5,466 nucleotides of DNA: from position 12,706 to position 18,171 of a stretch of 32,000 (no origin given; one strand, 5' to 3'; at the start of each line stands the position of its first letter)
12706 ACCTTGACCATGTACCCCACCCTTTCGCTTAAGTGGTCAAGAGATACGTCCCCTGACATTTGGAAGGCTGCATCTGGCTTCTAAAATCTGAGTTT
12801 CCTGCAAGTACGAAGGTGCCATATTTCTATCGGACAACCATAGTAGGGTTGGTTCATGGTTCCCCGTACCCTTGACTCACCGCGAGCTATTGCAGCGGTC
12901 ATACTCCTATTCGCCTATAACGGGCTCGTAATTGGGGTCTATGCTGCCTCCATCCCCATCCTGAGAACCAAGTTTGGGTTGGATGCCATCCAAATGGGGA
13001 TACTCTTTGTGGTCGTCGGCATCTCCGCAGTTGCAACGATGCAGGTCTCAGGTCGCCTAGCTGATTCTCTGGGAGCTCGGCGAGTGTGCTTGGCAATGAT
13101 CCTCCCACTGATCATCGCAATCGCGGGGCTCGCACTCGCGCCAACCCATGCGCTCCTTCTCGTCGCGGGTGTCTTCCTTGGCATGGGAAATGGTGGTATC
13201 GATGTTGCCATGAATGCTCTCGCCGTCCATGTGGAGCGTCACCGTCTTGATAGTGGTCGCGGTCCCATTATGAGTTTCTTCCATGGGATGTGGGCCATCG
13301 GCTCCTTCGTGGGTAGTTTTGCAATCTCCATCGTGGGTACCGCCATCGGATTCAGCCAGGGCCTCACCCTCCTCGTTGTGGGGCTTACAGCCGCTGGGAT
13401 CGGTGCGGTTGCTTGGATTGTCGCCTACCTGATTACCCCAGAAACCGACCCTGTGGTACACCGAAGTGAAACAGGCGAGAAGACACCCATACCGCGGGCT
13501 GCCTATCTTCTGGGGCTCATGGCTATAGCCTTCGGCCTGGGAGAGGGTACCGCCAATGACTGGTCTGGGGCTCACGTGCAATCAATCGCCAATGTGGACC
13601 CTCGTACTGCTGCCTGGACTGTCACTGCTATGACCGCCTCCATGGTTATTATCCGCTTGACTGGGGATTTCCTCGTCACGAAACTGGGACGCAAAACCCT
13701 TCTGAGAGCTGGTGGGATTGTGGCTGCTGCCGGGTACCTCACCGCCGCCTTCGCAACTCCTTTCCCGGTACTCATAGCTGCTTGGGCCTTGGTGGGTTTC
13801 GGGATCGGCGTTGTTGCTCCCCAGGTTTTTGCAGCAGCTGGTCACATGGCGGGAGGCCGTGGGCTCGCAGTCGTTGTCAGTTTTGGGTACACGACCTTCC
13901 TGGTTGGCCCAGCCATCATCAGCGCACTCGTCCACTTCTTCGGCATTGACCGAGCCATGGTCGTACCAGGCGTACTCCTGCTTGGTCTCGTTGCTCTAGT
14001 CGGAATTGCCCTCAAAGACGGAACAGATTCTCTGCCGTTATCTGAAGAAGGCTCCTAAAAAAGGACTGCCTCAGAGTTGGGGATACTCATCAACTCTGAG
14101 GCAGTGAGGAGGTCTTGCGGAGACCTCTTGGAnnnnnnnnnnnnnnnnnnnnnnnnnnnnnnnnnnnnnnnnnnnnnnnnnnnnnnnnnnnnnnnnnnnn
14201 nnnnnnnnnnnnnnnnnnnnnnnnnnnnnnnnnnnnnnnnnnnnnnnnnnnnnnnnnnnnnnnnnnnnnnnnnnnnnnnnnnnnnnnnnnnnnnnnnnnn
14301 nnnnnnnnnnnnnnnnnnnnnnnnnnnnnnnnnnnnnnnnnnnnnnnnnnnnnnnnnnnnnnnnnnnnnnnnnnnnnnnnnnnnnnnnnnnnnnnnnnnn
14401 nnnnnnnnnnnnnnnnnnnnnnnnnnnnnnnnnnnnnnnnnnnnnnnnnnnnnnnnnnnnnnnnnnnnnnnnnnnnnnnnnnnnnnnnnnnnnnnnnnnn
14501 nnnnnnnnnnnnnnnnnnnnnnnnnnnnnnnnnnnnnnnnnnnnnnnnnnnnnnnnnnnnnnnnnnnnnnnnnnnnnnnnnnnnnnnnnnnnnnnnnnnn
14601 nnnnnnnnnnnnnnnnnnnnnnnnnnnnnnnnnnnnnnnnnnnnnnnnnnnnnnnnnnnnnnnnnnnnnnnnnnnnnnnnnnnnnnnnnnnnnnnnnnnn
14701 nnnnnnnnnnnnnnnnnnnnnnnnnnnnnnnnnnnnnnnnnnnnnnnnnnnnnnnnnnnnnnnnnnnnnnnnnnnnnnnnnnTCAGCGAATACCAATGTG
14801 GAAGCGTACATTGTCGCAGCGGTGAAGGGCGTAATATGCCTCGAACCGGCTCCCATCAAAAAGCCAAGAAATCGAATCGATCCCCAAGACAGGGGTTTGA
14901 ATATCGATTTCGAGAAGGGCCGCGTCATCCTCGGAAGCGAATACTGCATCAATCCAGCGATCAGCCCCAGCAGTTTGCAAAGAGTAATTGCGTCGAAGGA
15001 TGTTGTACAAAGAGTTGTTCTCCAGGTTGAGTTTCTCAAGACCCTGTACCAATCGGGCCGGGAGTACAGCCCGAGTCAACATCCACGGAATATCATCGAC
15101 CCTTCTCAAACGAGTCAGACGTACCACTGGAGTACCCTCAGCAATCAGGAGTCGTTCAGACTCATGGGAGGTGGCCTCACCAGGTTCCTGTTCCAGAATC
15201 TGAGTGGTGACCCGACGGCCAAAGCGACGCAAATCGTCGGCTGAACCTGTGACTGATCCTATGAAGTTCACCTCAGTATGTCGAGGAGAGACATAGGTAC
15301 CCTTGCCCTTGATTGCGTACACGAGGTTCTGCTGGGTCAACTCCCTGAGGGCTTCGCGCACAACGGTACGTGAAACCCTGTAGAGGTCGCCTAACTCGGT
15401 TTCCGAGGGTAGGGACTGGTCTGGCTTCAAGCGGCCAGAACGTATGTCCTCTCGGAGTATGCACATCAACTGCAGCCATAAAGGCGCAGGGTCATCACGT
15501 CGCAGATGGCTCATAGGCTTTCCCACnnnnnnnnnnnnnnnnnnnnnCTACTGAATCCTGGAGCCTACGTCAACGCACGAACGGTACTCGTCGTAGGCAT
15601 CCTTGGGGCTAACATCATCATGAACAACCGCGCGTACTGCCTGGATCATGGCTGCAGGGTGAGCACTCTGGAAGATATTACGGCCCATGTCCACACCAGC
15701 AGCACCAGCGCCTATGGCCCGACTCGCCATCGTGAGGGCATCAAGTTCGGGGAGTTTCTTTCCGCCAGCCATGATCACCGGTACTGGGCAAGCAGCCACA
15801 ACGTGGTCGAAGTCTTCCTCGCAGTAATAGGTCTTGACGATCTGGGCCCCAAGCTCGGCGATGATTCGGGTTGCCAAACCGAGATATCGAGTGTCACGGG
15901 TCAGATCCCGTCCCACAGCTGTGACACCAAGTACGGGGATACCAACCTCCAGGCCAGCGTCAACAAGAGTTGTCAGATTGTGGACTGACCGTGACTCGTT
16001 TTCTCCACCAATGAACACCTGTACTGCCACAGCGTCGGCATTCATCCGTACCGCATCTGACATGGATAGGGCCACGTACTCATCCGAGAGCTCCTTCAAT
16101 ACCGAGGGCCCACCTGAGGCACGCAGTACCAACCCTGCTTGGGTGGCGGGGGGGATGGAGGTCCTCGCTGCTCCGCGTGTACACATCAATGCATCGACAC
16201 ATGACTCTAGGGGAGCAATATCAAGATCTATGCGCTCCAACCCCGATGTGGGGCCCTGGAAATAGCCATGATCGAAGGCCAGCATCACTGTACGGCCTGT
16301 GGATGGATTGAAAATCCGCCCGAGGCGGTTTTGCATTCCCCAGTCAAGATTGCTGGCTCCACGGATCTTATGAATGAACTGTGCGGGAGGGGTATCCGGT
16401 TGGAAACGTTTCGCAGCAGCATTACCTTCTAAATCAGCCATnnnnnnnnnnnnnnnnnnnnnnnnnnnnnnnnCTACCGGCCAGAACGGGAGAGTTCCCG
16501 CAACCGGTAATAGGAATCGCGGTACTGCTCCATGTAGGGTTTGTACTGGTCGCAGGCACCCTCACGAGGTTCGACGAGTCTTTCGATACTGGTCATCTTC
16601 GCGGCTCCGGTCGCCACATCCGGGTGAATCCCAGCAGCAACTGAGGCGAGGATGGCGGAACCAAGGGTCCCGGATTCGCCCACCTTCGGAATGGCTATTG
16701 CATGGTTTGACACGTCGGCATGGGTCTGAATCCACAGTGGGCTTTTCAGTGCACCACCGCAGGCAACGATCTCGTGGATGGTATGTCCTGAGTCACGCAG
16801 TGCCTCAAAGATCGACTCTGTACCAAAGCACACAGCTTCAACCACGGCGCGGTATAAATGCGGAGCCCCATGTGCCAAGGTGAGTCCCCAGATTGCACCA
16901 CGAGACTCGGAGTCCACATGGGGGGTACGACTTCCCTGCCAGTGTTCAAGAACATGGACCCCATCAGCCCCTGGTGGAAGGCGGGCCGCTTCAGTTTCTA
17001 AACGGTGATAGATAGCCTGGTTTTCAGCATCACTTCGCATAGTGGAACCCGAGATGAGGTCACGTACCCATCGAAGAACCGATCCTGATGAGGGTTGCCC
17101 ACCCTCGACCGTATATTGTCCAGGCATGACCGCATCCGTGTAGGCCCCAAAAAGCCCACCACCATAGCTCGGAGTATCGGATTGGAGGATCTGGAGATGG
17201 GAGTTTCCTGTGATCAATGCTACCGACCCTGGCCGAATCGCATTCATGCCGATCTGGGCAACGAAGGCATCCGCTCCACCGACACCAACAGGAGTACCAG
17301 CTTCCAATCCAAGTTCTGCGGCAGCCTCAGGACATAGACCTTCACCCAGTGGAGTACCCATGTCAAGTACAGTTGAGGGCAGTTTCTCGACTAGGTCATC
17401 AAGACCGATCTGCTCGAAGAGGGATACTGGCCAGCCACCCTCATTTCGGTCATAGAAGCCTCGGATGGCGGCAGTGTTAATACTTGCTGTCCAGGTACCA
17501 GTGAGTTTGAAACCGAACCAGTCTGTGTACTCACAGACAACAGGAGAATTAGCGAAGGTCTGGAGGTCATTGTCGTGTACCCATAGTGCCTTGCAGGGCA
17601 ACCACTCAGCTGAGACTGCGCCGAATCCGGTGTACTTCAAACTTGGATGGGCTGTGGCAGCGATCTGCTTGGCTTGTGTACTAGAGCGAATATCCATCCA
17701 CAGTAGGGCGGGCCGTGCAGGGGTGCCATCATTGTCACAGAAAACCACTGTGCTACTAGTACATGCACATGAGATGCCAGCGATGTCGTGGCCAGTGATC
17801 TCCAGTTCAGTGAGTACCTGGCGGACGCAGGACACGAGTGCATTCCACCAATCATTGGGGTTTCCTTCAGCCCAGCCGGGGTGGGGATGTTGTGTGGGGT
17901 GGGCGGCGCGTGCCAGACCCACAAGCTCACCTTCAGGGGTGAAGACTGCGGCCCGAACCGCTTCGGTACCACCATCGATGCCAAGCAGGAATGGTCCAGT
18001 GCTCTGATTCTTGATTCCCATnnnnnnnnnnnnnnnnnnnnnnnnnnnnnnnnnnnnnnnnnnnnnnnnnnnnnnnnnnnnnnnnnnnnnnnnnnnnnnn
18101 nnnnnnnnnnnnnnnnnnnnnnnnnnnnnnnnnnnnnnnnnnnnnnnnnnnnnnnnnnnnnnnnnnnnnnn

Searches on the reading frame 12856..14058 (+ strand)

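Call 20: search_protein_families(library=pfam, proteins=[window:12856-14058:+], max_evalue=0.001)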
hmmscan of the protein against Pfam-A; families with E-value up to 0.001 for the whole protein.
window:12856-14058:+ (400 aa): 1 family
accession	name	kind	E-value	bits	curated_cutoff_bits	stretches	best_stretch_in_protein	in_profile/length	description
PF07690.21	MFS_1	-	5.9e-28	98.2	33.4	2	16-216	2-194/347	Major Facilitator Superfamily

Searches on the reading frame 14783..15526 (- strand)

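Call 20: search_protein_families(library=pfam, proteins=[window:14783-15526:-], max_evalue=0.001)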
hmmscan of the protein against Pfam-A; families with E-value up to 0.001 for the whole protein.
window:14783-15526:- (247 aa): 2 families
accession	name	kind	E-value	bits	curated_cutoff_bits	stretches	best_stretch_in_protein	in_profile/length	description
PF07702.18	UTRA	-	9.1e-31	107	23.8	1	103-240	3-140/141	UTRA domain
PF00392.27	GntR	-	3.8e-20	71.7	27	1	19-79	4-64/64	Bacterial regulatory proteins, gntR family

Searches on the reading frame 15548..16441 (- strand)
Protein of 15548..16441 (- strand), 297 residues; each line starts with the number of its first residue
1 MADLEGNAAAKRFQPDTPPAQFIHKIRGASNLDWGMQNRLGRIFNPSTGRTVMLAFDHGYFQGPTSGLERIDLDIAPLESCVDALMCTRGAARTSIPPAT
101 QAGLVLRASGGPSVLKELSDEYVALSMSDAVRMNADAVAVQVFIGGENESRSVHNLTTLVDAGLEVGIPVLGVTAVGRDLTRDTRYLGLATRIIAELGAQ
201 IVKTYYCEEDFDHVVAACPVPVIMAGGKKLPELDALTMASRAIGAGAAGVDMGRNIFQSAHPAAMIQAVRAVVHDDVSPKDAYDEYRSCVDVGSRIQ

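Call 20: search_protein_families(library=pfam, proteins=[window:15548-16441:-], max_evalue=0.001)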
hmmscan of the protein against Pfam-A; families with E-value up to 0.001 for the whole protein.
window:15548-16441:- (297 aa): 1 family
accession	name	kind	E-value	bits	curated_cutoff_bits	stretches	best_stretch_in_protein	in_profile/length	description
PF01791.15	DeoC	-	3.6e-20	73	23.8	1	51-259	1-229/229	DeoC/LacD family aldolase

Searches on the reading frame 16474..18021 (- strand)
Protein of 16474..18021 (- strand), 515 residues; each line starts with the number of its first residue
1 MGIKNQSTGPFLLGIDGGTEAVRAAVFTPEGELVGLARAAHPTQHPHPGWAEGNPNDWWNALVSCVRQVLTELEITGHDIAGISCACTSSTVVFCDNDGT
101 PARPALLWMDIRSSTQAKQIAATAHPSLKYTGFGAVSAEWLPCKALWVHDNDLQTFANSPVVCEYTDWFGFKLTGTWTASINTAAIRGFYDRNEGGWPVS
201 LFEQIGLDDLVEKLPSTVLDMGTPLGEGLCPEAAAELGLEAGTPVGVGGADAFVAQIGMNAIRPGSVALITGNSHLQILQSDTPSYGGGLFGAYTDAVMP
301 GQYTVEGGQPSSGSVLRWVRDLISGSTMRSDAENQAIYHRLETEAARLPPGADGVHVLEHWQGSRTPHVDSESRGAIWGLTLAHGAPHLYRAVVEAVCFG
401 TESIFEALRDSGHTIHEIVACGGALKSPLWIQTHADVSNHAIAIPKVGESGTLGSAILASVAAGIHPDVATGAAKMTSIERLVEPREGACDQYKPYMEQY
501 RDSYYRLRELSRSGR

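Call 20: search_protein_families(library=pfam, proteins=[window:16474-18021:-], max_evalue=0.001)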
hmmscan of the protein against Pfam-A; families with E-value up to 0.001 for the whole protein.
window:16474-18021:- (515 aa): 2 families
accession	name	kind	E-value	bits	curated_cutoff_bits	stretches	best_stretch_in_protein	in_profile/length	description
PF02782.22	FGGY_C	-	1.8e-37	129.5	27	1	268-463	2-198/198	FGGY family of carbohydrate kinases, C-terminal domain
PF00370.27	FGGY_N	-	1.4e-36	126.8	28.8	1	12-258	2-245/245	FGGY family of carbohydrate kinases, N-terminal domain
